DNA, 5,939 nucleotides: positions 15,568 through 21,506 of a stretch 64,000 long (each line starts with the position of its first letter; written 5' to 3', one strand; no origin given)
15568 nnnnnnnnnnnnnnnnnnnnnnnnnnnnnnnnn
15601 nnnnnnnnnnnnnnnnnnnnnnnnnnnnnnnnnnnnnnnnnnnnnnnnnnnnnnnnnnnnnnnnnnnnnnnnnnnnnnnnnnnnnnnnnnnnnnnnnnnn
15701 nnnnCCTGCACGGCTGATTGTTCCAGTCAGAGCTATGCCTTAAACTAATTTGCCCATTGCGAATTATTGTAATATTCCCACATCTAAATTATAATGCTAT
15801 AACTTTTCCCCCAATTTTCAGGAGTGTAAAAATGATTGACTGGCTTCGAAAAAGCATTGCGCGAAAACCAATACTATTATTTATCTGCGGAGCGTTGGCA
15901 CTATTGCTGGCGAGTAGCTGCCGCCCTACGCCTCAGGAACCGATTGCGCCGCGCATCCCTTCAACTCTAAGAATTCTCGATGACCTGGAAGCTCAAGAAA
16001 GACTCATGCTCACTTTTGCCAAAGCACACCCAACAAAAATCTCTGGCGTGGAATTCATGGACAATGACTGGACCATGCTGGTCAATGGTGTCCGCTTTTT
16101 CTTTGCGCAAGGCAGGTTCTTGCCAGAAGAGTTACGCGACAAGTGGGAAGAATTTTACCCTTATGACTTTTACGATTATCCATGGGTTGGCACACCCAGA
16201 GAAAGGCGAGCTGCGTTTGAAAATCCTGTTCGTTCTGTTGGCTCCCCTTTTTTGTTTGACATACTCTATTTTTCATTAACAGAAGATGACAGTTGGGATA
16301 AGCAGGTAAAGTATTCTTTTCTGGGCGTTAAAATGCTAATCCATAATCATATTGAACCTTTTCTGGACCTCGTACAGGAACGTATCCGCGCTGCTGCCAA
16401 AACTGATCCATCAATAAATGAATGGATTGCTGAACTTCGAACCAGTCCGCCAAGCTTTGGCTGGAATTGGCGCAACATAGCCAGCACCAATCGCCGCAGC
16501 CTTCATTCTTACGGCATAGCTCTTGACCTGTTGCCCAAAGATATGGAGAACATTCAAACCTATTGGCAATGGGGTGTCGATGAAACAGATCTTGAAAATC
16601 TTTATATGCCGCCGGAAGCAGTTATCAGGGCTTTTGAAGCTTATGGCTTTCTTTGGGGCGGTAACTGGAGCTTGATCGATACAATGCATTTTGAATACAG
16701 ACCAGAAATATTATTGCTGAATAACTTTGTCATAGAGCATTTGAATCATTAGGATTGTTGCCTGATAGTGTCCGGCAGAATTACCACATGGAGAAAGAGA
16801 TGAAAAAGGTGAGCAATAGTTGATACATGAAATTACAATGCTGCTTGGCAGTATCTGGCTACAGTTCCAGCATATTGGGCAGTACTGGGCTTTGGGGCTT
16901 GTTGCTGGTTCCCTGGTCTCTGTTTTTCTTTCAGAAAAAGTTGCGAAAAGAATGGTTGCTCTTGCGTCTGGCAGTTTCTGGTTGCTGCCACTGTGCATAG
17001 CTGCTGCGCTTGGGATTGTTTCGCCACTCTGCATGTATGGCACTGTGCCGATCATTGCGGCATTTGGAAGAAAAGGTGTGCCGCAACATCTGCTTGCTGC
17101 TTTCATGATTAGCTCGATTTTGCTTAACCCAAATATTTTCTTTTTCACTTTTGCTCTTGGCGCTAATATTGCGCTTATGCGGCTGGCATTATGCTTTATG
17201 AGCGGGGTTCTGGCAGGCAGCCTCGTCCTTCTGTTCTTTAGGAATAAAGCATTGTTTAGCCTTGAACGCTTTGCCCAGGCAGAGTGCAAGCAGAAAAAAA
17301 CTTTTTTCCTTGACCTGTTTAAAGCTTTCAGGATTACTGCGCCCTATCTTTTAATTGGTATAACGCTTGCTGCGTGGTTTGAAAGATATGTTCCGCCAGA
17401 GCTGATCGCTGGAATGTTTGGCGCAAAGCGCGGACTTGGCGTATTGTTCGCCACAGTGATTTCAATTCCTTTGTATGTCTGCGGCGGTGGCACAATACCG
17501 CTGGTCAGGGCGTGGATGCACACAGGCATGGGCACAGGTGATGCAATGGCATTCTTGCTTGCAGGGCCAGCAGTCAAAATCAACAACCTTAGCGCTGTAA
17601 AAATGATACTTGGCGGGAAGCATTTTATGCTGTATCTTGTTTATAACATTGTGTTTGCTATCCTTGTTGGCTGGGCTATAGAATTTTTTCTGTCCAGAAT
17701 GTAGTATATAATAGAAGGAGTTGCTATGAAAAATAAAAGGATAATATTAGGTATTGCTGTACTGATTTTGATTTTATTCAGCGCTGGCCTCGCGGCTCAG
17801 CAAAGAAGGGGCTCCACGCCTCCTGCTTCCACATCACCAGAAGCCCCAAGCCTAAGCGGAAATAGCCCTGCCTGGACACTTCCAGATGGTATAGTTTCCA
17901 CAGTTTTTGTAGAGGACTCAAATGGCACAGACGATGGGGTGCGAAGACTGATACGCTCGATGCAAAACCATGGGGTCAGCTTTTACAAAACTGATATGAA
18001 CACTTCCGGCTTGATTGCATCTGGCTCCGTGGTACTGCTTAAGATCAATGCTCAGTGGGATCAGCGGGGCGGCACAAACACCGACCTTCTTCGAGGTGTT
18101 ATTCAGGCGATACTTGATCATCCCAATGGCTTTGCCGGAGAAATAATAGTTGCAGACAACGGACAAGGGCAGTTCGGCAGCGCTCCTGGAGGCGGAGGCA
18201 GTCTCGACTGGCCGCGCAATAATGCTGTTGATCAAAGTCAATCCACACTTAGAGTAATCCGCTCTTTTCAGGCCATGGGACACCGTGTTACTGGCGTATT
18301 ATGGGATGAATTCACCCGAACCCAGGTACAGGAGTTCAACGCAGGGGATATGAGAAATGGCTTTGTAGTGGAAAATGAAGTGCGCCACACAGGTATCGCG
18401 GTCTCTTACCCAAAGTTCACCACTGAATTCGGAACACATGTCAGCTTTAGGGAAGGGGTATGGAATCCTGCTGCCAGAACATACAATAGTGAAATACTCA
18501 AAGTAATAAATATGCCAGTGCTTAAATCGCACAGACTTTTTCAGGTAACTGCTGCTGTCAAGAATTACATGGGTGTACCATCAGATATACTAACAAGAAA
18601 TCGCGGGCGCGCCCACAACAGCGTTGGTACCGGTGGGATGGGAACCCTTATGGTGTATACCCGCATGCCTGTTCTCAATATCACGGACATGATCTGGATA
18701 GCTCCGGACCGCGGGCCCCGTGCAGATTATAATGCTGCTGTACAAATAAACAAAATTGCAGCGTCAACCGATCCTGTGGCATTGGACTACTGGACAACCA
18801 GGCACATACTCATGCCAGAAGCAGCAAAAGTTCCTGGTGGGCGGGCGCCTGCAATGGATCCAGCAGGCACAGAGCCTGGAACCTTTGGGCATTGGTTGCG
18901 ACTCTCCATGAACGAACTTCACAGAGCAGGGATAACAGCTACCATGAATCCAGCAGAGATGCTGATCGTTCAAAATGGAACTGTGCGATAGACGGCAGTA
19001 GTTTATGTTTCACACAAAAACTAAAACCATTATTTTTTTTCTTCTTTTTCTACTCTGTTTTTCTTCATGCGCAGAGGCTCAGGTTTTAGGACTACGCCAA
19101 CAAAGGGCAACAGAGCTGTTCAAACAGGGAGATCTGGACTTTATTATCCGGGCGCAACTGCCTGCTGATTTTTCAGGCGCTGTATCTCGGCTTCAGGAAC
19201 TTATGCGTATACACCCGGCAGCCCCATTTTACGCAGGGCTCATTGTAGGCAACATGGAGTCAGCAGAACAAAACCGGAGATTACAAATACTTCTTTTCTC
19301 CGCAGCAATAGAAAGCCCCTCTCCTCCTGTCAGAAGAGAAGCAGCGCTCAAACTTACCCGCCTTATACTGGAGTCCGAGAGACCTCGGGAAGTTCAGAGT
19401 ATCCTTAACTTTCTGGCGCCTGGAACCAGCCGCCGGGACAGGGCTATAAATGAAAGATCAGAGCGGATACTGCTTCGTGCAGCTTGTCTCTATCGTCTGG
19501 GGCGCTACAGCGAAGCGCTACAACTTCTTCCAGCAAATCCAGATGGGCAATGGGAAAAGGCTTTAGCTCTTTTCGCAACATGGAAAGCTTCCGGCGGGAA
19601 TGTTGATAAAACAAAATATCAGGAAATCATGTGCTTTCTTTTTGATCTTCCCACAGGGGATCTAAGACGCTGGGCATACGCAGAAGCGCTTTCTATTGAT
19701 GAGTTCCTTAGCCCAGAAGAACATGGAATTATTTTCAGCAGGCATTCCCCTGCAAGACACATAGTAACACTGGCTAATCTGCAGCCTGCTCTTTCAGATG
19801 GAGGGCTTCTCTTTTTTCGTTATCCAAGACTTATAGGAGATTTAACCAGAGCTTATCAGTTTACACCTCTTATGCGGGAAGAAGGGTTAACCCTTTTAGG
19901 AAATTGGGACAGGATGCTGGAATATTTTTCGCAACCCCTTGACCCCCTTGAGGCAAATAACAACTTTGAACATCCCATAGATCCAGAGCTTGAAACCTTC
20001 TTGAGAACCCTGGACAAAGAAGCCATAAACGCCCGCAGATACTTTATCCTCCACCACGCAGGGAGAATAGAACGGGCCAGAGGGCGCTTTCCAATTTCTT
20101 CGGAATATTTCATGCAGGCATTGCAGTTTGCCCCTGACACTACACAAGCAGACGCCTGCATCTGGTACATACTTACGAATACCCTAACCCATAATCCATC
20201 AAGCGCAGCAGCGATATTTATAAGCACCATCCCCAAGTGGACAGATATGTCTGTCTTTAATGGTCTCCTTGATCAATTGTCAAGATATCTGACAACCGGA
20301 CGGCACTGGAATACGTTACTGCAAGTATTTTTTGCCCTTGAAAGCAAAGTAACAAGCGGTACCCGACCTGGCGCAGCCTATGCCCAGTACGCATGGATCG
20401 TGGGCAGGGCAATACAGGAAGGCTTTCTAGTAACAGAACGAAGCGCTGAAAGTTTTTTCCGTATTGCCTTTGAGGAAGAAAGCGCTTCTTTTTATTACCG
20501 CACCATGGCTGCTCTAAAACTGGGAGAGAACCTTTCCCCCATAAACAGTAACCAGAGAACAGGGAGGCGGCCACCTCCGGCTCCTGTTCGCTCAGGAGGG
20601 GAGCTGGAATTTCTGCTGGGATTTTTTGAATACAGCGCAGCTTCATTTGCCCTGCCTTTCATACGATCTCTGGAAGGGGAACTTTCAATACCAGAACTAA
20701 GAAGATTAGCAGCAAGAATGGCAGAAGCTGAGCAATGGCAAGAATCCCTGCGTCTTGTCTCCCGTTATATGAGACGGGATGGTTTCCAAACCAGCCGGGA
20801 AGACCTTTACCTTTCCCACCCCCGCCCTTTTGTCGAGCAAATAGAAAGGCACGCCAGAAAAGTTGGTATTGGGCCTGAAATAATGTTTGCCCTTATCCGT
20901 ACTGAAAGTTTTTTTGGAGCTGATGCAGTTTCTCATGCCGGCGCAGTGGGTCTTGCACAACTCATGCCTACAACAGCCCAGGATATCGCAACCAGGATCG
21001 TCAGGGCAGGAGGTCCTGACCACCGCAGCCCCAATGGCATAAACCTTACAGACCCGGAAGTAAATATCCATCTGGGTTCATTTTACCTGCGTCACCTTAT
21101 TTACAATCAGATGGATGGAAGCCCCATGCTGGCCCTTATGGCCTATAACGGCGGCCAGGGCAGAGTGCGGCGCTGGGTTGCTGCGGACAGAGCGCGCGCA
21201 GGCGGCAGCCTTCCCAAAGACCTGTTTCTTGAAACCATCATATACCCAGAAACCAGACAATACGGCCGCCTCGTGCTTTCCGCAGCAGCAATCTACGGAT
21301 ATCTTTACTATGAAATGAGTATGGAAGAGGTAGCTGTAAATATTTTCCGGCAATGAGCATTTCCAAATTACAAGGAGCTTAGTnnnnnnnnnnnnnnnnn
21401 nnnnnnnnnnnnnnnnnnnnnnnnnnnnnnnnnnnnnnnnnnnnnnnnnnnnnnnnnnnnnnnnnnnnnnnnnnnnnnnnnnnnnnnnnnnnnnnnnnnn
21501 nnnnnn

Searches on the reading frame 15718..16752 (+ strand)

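Call 23: search_protein_families(library=pfam, proteins=[window:15718-16752:+], max_evalue=0.001)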
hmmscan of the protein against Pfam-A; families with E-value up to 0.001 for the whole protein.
window:15718-16752:+ (344 aa): 1 family
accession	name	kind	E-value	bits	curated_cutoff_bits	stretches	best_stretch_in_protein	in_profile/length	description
PF13539.11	Peptidase_M15_4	-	1.5e-19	70.7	25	1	256-327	2-70/70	D-alanyl-D-alanine carboxypeptidase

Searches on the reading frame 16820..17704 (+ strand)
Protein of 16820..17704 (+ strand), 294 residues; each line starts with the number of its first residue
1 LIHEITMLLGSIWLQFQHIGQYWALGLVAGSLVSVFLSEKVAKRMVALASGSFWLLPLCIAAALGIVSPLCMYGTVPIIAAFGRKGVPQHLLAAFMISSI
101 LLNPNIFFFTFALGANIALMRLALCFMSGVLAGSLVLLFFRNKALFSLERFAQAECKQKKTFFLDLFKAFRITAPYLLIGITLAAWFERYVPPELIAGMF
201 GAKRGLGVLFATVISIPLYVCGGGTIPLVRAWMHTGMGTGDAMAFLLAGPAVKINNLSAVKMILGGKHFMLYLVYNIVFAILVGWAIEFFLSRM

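Call 23: search_protein_families(library=pfam, proteins=[window:16820-17704:+], max_evalue=0.001)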
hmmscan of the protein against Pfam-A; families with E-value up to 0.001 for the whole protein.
window:16820-17704:+ (294 aa): 1 family
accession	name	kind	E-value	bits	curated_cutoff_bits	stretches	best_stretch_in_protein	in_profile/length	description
PF03773.19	ArsP_1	-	2.3e-36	125.9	32.3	1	26-288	23-293/294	Predicted permease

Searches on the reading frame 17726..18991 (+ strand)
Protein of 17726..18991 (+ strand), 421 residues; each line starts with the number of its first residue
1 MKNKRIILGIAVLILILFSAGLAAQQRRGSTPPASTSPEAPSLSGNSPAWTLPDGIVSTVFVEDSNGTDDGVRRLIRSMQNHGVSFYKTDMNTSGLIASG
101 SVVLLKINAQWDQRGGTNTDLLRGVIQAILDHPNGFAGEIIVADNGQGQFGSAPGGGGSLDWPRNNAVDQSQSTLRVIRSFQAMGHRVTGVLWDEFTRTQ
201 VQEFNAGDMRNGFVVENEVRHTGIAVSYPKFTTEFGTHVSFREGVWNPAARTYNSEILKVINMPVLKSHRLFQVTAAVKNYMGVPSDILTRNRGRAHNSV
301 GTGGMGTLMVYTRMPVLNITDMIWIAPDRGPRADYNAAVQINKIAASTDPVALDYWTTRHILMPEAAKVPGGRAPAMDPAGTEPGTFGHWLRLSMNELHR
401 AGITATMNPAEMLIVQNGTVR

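Call 23: search_protein_families(library=pfam, proteins=[window:17726-18991:+], max_evalue=0.001)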
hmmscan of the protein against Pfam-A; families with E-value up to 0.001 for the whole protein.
window:17726-18991:+ (421 aa): 1 family
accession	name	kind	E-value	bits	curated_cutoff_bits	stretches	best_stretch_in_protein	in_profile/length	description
PF04015.17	DUF362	-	2.9e-21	76.9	24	1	259-358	101-199/200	Domain of unknown function (DUF362)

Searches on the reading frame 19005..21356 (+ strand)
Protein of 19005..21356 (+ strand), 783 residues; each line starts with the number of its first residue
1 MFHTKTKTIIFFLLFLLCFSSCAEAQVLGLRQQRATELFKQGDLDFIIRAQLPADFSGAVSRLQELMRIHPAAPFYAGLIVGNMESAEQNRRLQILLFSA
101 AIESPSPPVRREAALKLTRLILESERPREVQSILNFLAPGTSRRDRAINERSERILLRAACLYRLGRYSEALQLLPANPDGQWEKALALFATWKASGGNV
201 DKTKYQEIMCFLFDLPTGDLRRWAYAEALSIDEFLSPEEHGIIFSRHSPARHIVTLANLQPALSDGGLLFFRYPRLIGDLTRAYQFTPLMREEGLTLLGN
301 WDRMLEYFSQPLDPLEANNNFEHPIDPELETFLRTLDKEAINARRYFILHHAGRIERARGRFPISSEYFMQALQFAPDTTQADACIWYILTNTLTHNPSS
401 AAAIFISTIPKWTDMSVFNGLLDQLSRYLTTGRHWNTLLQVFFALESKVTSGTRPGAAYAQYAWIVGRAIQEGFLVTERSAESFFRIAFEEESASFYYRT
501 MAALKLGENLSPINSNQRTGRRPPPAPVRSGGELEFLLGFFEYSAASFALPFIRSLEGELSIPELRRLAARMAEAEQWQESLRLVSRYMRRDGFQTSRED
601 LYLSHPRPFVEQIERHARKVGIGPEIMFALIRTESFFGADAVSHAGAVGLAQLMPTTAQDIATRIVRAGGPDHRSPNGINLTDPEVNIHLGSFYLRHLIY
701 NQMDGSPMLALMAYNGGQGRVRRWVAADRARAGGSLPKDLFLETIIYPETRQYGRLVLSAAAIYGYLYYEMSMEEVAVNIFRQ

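Call 23: search_protein_families(library=pfam, proteins=[window:19005-21356:+], max_evalue=0.001)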
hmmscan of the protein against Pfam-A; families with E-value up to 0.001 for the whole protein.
window:19005-21356:+ (783 aa): 1 family
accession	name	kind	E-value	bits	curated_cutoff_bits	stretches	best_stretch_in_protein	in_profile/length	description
PF01464.25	SLT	-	8e-25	87.1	21.3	1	613-731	3-111/117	Transglycosylase SLT domain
